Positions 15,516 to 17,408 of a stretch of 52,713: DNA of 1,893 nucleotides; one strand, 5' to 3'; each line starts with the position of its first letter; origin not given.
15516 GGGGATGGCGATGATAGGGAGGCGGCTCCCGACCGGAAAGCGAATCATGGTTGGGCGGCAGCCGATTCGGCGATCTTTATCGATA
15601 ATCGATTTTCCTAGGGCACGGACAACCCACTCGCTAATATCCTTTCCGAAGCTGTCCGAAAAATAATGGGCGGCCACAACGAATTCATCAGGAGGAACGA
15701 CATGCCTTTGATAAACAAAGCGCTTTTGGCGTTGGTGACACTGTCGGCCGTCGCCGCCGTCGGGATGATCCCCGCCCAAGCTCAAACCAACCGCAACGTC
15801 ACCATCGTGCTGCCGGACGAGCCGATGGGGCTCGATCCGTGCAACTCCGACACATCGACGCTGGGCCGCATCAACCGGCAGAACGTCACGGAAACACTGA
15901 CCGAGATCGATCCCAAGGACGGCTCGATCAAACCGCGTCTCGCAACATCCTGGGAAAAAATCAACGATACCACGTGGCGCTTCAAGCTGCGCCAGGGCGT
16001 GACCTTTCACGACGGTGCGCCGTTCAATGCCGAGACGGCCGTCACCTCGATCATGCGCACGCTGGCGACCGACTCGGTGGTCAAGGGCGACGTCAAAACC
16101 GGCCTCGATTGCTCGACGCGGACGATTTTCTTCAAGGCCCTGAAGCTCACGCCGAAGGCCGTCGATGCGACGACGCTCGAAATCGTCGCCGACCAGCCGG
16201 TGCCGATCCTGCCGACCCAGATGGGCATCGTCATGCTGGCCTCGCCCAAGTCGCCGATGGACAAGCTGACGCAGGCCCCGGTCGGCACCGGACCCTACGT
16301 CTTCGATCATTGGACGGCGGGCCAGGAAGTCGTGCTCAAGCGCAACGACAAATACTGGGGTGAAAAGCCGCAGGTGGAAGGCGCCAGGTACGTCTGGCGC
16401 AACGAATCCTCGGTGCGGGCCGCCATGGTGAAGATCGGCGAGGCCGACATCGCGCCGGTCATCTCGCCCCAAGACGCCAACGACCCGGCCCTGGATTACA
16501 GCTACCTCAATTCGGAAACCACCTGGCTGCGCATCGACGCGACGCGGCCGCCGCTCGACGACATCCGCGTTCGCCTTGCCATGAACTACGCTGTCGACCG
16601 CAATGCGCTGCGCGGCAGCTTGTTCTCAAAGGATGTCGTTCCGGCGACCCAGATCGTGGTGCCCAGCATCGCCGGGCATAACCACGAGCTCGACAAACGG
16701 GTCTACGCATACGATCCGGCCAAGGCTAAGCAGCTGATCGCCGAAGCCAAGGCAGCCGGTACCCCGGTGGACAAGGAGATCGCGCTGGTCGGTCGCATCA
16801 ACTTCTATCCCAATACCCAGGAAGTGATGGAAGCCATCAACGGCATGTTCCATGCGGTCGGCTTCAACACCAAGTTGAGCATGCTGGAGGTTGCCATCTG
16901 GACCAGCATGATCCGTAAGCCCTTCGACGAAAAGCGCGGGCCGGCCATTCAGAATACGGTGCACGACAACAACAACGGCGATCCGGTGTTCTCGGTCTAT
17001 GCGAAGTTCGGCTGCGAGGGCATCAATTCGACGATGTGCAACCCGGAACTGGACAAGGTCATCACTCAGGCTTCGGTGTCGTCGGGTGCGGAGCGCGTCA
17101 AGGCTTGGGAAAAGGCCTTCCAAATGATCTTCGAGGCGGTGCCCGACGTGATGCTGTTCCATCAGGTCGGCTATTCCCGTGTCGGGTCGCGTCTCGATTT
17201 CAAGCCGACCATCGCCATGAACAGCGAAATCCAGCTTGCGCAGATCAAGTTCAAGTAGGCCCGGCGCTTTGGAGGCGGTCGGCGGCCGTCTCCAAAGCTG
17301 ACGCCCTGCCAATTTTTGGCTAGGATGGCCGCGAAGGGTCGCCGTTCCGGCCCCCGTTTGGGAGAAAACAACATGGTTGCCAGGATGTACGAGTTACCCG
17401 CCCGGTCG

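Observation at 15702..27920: Four paralogous family-5 solute-binding proteins interleaved with two paralogous enolase-superfamily enzymes, with no ABC permease or ATPase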

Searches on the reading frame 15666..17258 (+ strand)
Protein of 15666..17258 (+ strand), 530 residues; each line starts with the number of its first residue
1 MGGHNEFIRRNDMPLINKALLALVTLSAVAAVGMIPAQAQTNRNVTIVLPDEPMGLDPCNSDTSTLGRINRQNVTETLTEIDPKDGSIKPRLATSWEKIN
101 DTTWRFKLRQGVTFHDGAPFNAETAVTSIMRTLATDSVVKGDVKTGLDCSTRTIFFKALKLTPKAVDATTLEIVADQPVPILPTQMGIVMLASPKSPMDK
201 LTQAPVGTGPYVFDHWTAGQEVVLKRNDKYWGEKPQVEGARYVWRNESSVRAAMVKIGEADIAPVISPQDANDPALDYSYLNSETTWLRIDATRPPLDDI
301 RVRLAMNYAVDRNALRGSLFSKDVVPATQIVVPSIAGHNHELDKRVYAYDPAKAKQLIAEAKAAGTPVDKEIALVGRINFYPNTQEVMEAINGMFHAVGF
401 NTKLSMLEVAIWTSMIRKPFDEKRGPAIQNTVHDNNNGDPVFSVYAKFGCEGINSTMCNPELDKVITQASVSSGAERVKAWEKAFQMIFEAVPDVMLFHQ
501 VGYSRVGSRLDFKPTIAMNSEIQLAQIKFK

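Call 4: search_protein_families(library=pfam, proteins=[window:15666-17258:+])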
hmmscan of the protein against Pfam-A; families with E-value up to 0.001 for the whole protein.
window:15666-17258:+ (530 aa): 1 family
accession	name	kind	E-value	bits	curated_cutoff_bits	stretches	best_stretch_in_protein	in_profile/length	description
PF00496.27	SBP_bac_5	-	3e-67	227.7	32.4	1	88-415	2-328/368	Bacterial extracellular solute-binding proteins, family 5 Middle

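Call 24: find_homologous_proteins(query=A2, max_evalue=1e-40)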
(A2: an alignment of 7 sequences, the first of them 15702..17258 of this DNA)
Query A2 (7 sequences) (518 aa, profile of the alignment): 2028 proteins with E <= 1e-40 among 8000 candidates; the best 120 are listed.
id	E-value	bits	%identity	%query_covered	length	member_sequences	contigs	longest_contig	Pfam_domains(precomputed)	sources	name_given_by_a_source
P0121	6.3e-271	918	50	95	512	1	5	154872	PF00496.28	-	-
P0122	3.9e-269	912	54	95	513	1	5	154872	PF00496.28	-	-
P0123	3.4e-266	902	48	99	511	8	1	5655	PF00496.28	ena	-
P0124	4.9e-262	888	100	100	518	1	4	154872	PF00496.28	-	-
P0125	2.5e-260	883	52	96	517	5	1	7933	PF00496.28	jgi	-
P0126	1.6e-255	867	89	100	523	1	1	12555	PF00496.28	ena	-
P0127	9.0e-246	835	49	95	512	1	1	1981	PF00496.28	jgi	jgi:peptide/nickel transport system substrate-binding protein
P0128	2.1e-244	830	84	94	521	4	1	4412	PF00496.28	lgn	-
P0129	9.6e-241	818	63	96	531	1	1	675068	PF00496.28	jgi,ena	jgi:peptide/nickel transport system substrate-binding protein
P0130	4.1e-236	803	60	97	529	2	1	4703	PF00496.28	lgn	-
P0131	4.3e-236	803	61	98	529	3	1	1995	PF00496.28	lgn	-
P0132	8.3e-236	802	61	97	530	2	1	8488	PF00496.28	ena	-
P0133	8.6e-236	802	62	97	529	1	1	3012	PF00496.28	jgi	-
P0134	2.7e-235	800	60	97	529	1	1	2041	PF00496.28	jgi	jgi:peptide/nickel transport system substrate-binding protein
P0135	2.8e-235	800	62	96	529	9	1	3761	PF00496.28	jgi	jgi:peptide/nickel transport system substrate-binding protein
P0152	6.2e-230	782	59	97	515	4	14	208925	PF00496.28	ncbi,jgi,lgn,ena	-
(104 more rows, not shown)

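Call 25: find_encoding_contigs(protein=P0126, flank=10000, max_places=2)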
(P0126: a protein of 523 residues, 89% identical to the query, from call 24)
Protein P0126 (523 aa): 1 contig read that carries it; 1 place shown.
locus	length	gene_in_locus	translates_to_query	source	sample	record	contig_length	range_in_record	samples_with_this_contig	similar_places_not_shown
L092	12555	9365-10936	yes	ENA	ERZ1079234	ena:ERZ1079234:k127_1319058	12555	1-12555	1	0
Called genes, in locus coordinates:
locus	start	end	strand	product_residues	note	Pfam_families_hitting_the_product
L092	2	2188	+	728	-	?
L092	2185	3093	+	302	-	PF00582:Usp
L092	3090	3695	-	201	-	PF14512:TM1586_NiRdase (faint), PF00881:Nitroreductase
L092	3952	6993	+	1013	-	PF03707:MHYT, PF00989:PAS, PF13188:PAS_8 (weak), PF13426:PAS_9, PF00512:HisKA, PF02518:HATPase_c, PF00072:Response_reg, PF01627:Hpt (weak), +1 more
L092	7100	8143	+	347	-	PF00072:Response_reg, PF13487:HD_5, PF01966:HD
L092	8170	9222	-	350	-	PF00561:Abhydrolase_1, PF12697:Abhydrolase_6, PF12146:Hydrolase_4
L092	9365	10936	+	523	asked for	PF00496:SBP_bac_5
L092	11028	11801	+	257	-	PF00596:Aldolase_II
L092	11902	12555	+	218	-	?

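Call 26: find_encoding_contigs(protein=P0129, flank=10000, max_places=2)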
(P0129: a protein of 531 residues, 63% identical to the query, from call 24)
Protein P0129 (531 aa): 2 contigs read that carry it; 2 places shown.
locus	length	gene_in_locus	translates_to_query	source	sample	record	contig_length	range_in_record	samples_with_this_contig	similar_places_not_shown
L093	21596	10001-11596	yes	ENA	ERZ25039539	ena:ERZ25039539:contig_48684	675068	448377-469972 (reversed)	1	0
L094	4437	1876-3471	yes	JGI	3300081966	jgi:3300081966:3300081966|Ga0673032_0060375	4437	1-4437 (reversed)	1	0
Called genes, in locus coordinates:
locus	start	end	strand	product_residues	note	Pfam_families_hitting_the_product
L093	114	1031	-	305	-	PF00849:PseudoU_synth_2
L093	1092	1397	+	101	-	-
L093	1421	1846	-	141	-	-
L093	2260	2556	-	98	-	-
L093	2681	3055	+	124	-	-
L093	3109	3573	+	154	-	-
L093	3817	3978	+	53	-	-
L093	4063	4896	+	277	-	PF02668:TauD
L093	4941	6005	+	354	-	PF01370:Epimerase, PF22917:PRISE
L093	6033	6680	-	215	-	PF00702:Hydrolase, PF13419:HAD_2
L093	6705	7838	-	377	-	PF01321:Creatinase_N, PF00557:Peptidase_M24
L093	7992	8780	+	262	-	PF02596:DUF169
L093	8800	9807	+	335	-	PF08100:Dimerisation (weak), PF00891:Methyltransf_2, PF13649:Methyltransf_25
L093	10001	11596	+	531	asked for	PF00496:SBP_bac_5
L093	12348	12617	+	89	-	PF00528:BPD_transp_1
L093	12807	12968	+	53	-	-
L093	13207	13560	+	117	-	-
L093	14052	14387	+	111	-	-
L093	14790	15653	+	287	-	PF00005:ABC_tran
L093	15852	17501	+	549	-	PF11563:Protoglobin, PF26039:Dcst2 (faint), PF00015:MCPsignal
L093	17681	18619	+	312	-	PF00135:COesterase, PF20434:BD-FAE, PF07859:Abhydrolase_3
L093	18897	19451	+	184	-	PF00196:GerE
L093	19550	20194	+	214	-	PF08281:Sigma70_r4_2, PF00196:GerE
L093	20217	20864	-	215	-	PF13505:OMP_b-brl, PF03922:OmpW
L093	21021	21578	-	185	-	-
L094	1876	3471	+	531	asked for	PF00496:SBP_bac_5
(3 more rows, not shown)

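Call 27: find_encoding_contigs(protein=P0152, flank=10000, max_places=3)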
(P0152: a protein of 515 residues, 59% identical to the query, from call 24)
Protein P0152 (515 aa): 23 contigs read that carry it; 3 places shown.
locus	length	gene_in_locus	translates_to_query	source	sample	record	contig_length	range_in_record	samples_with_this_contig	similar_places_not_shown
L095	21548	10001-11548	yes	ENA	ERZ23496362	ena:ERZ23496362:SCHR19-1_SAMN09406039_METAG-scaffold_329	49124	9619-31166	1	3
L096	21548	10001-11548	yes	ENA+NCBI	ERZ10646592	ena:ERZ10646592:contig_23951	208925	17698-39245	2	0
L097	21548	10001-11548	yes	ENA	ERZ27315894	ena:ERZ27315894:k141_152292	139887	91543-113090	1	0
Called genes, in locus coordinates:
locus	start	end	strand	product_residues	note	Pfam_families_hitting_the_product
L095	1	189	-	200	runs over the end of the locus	PF01323:DSBA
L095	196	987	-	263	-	PF03328:HpcH_HpaI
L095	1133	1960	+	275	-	PF00296:Bac_luciferase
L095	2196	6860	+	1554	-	PF00310:GATase_2, PF04898:Glu_syn_central, PF01645:Glu_synthase, PF01493:GXGXG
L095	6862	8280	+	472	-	PF14691:Fer4_20, PF00070:Pyr_redox (faint), PF00890:FAD_binding_2 (weak), PF01266:DAO (weak), PF03486:HI0933_like (weak), PF07992:Pyr_redox_2, PF12831:FAD_oxidored (weak), PF13450:NAD_binding_8, +2 more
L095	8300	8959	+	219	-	PF01177:Asp_Glu_race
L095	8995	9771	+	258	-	PF00106:adh_short, PF08659:KR, PF13561:adh_short_C2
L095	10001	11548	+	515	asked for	PF00496:SBP_bac_5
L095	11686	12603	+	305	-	PF00528:BPD_transp_1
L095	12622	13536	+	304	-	PF00528:BPD_transp_1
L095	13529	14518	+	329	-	PF00005:ABC_tran, PF02463:SMC_N (faint), PF13304:AAA_21 (faint), PF08352:oligo_HPY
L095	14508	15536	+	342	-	PF00005:ABC_tran, PF08352:oligo_HPY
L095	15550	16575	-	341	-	PF02668:TauD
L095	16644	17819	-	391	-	PF02515:CoA_transf_3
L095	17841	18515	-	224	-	PF01144:CoA_trans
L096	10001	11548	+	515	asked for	PF00496:SBP_bac_5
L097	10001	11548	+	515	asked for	PF00496:SBP_bac_5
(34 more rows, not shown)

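Call 30: search_protein_families(library=ncbifam, proteins=[window:15702-17258:+], max_evalue=0.00001)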
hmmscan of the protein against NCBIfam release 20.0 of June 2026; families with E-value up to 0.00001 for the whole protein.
window:15702-17258:+ (518 aa): 11 families
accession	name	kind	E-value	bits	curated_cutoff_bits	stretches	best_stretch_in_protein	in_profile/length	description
NF045468.1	Opp5A_nikA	equivalog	1.1e-39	136.3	600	1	26-349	13-316/488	nickel ABC transporter substrate-binding protein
NF043070.1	DppA_dipep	equivalog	5.9e-32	110.9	1005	1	24-494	23-512/535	dipeptide ABC transporter periplasmic-binding protein DppA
NF011942.0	PRK15413.1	equivalog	1.7e-31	109.5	594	1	10-485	9-480/512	glutathione ABC transporter substrate-binding protein GsiB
TIGR02294.1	nickel_nikA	equivalog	6.7e-30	104.1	393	1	61-349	34-325/501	nickel ABC transporter substrate-binding protein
TIGR04028.1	SBP_KPN_01854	hypoth_equivalog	3.2e-28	98.6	468.5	1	60-393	28-380/509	TIGR04028 family ABC transporter substrate-binding protein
NF011689.0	PRK15109.1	equivalog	1.4e-25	90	560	1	62-483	65-505/547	ABC transporter substrate-binding protein SapA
NF045467.1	Opp4A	equivalog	7.2e-24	83.9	650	1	187-498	201-538/556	oligopeptide ABC transporter substrate-binding protein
NF047575.1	opine_bind_CntA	exception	3.3e-22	78.7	800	1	64-226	67-223/535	staphylopine-dependent metal ABC transporter substrate-binding lipoprotein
NF011684.0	PRK15104.1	equivalog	2e-19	69.7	947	1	4-350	10-378/543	oligopeptide ABC transporter substrate-binding protein OppA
NF007287.0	PRK09755.1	equivalog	3.5e-15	55.8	1098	1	8-327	6-344/535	ABC transporter substrate-binding protein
NF010149.0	PRK13626.1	equivalog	5e-12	45.3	476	1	57-222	146-293/552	HTH-type transcriptional regulator SgrR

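Call 36: search_solved_structures(query=A2, max_evalue=1e-25, show_alignments=3)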
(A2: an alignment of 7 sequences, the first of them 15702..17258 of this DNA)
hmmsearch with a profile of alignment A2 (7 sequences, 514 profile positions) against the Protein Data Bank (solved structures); distinct sequences matched with E-value up to 1e-25: 45.
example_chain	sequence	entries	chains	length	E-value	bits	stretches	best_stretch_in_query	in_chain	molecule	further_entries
5u4o_A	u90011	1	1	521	5.7e-59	203.4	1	35-470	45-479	ABC transporter substrate-binding protein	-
1dpe_A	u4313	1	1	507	6.5e-51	176.8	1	67-477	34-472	DIPEPTIDE-BINDING PROTEIN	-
8z1y_F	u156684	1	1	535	1.1e-50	176.1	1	65-477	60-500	Dipeptide-binding protein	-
1dpp_A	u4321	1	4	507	1.7e-50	175.4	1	67-477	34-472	DIPEPTIDE BINDING PROTEIN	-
8z1z_F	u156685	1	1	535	7.2e-50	173.3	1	65-477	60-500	Dipeptide-binding protein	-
4ra1_A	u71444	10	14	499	3.8e-44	154.5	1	42-486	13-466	ABC transporter, substrate binding protein (Agrocinopines A and B) | ABC transporter substrate-binding protein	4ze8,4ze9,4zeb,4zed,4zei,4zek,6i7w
8cke_A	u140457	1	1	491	4.5e-44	154.2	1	44-486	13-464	ABC transporter substrate-binding protein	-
4zec_A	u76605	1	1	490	4.9e-44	154.1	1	44-486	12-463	ABC transporter, substrate binding protein (Agrocinopines A and B)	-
5f1q_A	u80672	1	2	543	5.5e-44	153.9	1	63-487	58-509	Periplasmic dipeptide transport protein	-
3m8u_A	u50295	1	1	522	6.1e-44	153.8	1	62-497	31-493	Heme-binding protein A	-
8upi_A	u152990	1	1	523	1.3e-42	149.4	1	34-475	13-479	Peptide ABC transporter substrate-binding protein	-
1uqw_A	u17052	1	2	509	2.4e-41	145.3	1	32-474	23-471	PUTATIVE BINDING PROTEIN YLIB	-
3tpa_A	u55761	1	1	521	3e-41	144.9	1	41-495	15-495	Heme-binding protein A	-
8ch1_A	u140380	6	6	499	7.6e-40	140.3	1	33-387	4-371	Agrocinopine utilization periplasmic binding protein AccA | AccA | ABC transporter substrate binding protein (Agrocinopine)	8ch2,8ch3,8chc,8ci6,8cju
6hlx_A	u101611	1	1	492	4.2e-38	134.5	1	40-468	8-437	AgaA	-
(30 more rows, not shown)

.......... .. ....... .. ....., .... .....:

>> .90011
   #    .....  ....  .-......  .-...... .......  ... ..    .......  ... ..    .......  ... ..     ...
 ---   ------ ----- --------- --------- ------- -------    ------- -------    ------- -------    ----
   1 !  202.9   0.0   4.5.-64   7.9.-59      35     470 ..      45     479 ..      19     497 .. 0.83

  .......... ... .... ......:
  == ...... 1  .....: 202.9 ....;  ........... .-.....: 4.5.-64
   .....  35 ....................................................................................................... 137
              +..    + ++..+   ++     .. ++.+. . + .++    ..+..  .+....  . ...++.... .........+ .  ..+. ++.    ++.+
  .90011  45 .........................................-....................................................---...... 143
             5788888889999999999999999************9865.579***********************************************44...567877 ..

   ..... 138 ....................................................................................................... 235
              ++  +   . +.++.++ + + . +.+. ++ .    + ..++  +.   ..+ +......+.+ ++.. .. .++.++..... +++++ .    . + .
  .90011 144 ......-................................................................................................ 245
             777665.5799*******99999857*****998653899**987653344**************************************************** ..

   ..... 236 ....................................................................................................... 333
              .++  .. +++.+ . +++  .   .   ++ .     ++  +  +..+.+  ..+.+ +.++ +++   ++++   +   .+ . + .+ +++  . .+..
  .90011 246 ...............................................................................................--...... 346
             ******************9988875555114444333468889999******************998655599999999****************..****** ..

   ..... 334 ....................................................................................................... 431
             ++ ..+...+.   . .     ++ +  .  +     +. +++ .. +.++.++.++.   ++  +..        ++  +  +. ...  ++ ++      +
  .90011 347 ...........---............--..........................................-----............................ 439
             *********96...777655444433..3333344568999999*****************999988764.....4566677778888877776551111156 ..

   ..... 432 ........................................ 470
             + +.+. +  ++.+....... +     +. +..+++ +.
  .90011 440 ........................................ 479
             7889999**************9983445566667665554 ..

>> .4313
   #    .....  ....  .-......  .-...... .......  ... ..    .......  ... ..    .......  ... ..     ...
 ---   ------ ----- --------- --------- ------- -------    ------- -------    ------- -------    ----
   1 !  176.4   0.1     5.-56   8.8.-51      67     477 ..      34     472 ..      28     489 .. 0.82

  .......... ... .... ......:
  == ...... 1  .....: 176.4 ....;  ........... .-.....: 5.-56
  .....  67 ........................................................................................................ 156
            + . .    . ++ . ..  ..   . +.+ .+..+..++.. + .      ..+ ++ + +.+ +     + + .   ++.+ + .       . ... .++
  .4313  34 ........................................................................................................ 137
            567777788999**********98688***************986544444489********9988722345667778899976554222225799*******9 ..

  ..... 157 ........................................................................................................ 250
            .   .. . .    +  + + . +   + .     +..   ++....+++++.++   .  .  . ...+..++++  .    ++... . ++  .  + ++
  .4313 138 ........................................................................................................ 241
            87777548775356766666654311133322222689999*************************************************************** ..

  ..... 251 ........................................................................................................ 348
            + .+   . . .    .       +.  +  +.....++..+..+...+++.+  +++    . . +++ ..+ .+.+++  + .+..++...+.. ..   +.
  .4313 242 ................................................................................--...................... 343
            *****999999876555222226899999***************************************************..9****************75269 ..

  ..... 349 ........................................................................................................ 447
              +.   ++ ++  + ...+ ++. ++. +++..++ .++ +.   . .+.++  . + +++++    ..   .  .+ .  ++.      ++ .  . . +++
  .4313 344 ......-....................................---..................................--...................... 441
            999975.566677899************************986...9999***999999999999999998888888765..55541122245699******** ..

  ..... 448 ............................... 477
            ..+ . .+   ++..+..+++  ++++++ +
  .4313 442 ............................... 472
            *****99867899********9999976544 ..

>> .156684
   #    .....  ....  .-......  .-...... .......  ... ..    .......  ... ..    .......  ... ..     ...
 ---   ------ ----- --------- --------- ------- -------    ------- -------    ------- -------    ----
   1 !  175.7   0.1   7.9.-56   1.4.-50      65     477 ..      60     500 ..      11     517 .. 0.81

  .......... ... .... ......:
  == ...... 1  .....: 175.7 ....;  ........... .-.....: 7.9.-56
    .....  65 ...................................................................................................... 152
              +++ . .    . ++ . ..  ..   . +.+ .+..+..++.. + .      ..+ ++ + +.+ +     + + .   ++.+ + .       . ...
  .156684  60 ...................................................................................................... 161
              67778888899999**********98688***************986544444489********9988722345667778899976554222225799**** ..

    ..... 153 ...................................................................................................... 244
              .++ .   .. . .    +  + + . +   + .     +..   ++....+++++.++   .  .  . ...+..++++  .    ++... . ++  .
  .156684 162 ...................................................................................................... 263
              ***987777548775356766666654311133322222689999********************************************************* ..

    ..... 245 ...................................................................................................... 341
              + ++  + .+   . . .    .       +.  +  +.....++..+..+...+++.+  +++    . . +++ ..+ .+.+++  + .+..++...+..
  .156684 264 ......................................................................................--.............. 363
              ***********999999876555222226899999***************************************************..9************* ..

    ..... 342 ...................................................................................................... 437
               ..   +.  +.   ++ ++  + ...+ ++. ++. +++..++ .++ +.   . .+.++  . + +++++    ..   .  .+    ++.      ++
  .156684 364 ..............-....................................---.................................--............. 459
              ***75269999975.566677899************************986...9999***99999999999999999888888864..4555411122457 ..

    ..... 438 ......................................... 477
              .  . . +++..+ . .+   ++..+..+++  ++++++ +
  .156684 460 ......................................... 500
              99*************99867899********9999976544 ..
